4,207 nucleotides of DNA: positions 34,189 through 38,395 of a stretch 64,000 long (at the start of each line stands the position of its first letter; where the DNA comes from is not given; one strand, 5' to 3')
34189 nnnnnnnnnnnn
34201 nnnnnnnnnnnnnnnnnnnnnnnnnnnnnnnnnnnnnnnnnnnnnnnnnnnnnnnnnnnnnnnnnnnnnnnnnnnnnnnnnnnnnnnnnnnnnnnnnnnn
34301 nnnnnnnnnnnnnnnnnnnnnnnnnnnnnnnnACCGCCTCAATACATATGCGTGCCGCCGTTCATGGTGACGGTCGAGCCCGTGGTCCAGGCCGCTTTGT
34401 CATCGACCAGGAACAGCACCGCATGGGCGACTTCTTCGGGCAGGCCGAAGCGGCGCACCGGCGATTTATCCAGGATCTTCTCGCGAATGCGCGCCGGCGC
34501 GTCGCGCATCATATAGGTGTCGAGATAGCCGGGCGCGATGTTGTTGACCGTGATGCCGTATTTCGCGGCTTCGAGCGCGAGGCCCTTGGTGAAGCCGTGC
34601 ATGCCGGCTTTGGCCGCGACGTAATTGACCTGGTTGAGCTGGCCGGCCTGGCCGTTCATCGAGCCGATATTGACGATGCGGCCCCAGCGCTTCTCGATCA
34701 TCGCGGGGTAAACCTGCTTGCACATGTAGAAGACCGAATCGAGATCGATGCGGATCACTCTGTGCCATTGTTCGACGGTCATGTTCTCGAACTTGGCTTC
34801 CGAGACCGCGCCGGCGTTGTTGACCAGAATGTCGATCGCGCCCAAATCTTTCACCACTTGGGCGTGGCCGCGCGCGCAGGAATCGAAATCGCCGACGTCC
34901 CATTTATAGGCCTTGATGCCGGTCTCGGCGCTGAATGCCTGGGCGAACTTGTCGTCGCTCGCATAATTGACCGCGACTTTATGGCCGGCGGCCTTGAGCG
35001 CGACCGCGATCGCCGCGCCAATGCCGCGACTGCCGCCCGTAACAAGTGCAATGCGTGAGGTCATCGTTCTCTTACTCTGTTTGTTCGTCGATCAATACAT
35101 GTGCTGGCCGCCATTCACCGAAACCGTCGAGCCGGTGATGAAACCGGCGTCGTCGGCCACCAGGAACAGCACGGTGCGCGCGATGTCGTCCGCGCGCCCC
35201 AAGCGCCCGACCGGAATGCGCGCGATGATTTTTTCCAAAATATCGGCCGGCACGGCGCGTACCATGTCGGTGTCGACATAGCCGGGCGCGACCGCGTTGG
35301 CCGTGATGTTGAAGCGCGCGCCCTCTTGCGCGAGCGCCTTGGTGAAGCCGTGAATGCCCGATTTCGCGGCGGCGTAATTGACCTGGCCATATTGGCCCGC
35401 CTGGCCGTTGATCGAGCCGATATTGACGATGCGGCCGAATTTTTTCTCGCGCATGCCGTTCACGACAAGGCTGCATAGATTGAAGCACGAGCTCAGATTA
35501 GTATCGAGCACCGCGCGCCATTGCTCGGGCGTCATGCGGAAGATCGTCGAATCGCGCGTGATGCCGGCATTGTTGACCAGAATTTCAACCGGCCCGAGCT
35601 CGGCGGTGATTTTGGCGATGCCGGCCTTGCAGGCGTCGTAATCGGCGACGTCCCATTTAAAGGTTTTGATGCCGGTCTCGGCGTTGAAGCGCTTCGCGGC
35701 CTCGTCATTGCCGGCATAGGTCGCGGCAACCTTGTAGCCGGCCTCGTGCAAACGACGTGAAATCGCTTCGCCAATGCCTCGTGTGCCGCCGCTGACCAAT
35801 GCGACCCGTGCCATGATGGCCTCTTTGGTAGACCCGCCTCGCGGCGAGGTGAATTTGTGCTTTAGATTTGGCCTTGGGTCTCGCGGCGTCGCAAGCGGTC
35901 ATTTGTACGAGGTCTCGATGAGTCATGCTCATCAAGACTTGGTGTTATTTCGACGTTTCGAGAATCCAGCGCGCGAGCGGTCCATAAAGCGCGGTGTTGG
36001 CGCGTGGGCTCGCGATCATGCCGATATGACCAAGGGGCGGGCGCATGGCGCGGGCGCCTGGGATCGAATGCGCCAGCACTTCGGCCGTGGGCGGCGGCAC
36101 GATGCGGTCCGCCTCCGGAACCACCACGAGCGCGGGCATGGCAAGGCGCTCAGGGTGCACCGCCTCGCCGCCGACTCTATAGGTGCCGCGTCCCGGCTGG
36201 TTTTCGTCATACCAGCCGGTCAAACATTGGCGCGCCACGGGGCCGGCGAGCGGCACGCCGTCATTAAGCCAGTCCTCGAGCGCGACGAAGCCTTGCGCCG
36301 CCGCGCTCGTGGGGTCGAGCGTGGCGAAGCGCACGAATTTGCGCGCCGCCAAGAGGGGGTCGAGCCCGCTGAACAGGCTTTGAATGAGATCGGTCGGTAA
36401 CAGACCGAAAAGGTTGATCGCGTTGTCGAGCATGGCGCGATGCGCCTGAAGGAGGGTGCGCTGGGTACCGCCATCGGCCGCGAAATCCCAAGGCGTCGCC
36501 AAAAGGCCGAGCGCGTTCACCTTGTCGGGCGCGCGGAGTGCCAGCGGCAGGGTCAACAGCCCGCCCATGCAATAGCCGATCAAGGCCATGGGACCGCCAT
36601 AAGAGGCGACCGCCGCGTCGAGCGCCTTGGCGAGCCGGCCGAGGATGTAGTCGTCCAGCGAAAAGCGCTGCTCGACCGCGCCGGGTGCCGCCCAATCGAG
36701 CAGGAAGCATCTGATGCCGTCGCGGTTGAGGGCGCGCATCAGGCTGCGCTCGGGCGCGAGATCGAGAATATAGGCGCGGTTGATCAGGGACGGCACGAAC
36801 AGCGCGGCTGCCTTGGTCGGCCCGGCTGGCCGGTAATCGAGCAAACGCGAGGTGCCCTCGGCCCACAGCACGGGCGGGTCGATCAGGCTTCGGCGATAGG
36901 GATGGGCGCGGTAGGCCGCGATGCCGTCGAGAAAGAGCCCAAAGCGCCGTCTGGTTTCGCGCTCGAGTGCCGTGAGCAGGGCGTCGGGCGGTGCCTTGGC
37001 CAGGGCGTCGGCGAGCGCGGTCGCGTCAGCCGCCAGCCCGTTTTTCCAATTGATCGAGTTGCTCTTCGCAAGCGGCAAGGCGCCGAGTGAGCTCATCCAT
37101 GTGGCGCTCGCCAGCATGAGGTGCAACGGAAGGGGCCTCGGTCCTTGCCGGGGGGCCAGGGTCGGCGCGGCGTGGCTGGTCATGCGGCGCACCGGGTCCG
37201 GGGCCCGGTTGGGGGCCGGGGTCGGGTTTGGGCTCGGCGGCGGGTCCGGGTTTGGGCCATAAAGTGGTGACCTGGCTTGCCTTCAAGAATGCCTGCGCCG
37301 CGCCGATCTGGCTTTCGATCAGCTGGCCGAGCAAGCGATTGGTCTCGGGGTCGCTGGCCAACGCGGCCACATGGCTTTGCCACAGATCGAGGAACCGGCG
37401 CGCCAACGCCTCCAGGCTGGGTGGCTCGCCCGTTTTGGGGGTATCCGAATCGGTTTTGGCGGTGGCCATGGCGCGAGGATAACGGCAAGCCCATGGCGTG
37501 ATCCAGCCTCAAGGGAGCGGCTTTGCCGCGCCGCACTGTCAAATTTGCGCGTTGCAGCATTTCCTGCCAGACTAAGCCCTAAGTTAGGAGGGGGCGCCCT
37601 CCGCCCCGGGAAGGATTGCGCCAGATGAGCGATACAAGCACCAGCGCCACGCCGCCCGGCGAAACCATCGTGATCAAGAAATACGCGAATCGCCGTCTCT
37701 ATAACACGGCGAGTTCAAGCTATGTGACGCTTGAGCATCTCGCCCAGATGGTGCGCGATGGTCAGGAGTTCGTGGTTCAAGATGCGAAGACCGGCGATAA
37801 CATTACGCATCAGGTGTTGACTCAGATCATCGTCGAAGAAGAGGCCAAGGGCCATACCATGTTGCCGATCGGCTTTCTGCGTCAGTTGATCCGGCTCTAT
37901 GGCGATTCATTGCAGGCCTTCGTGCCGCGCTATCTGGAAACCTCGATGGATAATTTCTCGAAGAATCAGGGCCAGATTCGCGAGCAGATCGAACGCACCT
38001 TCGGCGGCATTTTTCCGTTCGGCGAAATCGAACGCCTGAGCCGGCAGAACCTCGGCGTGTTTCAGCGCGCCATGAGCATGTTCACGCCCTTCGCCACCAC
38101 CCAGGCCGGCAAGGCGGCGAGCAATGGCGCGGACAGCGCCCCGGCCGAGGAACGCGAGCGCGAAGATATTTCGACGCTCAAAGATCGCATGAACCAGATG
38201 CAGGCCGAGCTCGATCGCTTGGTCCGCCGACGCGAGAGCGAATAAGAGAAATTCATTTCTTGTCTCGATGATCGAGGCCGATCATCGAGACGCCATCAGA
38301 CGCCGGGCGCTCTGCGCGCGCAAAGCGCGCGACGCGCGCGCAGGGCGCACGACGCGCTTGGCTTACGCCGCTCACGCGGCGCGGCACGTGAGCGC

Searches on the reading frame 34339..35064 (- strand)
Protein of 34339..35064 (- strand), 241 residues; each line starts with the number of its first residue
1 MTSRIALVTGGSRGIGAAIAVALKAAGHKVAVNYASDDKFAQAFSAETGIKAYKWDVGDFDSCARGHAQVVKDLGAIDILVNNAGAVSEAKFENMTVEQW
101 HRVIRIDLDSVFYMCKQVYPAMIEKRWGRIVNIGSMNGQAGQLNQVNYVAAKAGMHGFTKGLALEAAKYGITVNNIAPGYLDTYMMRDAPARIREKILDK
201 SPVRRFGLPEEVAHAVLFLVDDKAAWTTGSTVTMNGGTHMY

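Call 75: find_related_loci(query=window:34342-35064:-, collection=metagenome_contigs, flank=4000)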
Query window:34342-35064:- (241 aa) in metagenome_contigs; peptide patterns used: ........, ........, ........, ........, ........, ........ (x = any residue, [..] = any of these).
341 stretches matched a pattern; 216 encode a relative of the query (tblastn E <= 1e-3); the best 80 are kept; 80 distinct loci.
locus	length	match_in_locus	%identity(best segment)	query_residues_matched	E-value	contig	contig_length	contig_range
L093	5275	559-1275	70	3-241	1e-117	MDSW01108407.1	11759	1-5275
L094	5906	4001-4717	69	3-241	8e-117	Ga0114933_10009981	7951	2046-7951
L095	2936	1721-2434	71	4-241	3e-120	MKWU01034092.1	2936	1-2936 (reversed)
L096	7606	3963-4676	68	4-241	9e-116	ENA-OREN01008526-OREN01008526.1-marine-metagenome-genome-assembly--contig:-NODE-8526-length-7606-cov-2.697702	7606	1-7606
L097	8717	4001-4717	69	3-241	1e-114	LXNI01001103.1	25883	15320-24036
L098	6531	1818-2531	68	4-241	3e-114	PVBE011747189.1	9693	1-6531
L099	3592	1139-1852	69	4-241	2e-115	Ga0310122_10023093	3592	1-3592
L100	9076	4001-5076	67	1-241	1e-112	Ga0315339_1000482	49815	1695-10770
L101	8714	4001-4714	67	4-241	4e-112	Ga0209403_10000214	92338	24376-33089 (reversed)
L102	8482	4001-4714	67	4-241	1e-111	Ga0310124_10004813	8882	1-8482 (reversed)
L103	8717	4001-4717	68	3-241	1e-111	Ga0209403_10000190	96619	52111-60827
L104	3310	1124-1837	66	4-241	3e-113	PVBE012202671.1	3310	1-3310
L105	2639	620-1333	66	4-241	6e-115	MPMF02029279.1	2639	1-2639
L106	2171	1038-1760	68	1-241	2e-116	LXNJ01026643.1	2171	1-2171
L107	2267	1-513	92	71-241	9e-114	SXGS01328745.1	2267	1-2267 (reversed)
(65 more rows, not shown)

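Call 87: search_protein_families(library=padloc, alignment_id=A7, max_evalue=1e-8)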
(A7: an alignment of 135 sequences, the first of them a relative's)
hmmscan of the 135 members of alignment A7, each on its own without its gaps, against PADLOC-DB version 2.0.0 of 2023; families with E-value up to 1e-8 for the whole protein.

A. member 1, L093:1335-1961:- (209 aa): 1 family
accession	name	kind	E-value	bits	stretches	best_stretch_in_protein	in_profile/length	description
PDLC04134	mad2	-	5.4e-09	33.4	1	7-111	272-384/492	mads_2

B. families by the number of members that match (of 135 scanned): 3 families
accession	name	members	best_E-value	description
PDLC04134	mad2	2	5.4e-09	mads_2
PDLC01653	2OG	1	1.4e-11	"CAS-I,CAS-II,CAS-III,CAS-IV,CAS-V,CAS-VI; associated"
PDLC02926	HTH_VI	1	5e-11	-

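Call 99: search_protein_families(library=pfam, proteins=[window:34339-35064:-], max_evalue=0.00001)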
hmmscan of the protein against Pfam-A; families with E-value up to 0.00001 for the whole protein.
window:34339-35064:- (241 aa): 4 families
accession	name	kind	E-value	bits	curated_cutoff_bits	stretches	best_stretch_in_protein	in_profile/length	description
PF13561.12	adh_short_C2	-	9.8e-60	202.5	27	1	13-239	6-236/236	Enoyl-(Acyl carrier protein) reductase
PF00106.31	adh_short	-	3.8e-55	186.8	26.6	1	5-189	2-190/195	short chain dehydrogenase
PF08659.16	KR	-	7.5e-12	46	22.6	1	7-160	4-161/180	KR domain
PF23441.1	SDR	-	2.5e-06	27.5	27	0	108-238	123-255/258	SDR-like rossmann domain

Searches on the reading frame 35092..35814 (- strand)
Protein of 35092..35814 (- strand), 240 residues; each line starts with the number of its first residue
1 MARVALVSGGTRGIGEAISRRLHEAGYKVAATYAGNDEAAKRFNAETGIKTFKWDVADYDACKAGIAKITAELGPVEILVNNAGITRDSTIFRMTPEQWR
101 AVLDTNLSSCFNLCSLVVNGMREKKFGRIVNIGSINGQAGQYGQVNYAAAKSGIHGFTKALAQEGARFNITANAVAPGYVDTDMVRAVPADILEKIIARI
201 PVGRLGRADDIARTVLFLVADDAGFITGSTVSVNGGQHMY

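Call 99: search_protein_families(library=pfam, proteins=[window:35092-35814:-], max_evalue=0.00001)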
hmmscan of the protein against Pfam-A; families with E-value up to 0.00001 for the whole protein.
window:35092-35814:- (240 aa): 4 families
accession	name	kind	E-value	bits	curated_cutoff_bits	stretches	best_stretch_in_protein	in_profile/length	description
PF13561.12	adh_short_C2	-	2.3e-59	201.3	27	1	12-238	6-236/236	Enoyl-(Acyl carrier protein) reductase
PF00106.31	adh_short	-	2.3e-55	187.6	26.6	1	3-190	1-192/195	short chain dehydrogenase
PF08659.16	KR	-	1.5e-19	71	22.6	1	5-167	3-169/180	KR domain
PF23441.1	SDR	-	3.8e-06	26.9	27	0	148-237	164-255/258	SDR-like rossmann domain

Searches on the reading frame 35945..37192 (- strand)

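Call 99: search_protein_families(library=pfam, proteins=[window:35945-37192:-], max_evalue=0.00001)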
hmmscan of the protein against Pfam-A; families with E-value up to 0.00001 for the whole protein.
window:35945-37192:- (415 aa): 1 family
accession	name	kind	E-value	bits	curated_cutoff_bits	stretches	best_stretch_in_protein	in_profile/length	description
PF00561.26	Abhydrolase_1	-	6.2e-18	65.8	25.8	1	149-392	17-241/245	alpha/beta hydrolase fold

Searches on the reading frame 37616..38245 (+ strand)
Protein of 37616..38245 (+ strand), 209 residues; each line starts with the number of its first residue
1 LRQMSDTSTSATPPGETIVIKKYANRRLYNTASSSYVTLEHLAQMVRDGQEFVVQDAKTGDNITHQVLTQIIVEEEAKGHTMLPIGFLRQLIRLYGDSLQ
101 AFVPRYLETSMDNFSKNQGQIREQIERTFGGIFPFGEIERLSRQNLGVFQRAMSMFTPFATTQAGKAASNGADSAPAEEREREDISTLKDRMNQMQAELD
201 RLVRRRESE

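Call 99: search_protein_families(library=pfam, proteins=[window:37616-38245:+], max_evalue=0.00001)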
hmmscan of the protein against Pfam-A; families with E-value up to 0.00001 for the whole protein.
window:37616-38245:+ (209 aa): 2 families
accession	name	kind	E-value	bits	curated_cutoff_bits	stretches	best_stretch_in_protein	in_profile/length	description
PF07879.16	PHB_acc_N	-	3e-30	104.5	25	1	19-79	1-61/61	PHB/PHA accumulation regulator DNA-binding domain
PF05233.18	PHB_acc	-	3e-17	62.8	27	1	83-122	1-40/40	PHB accumulation regulatory domain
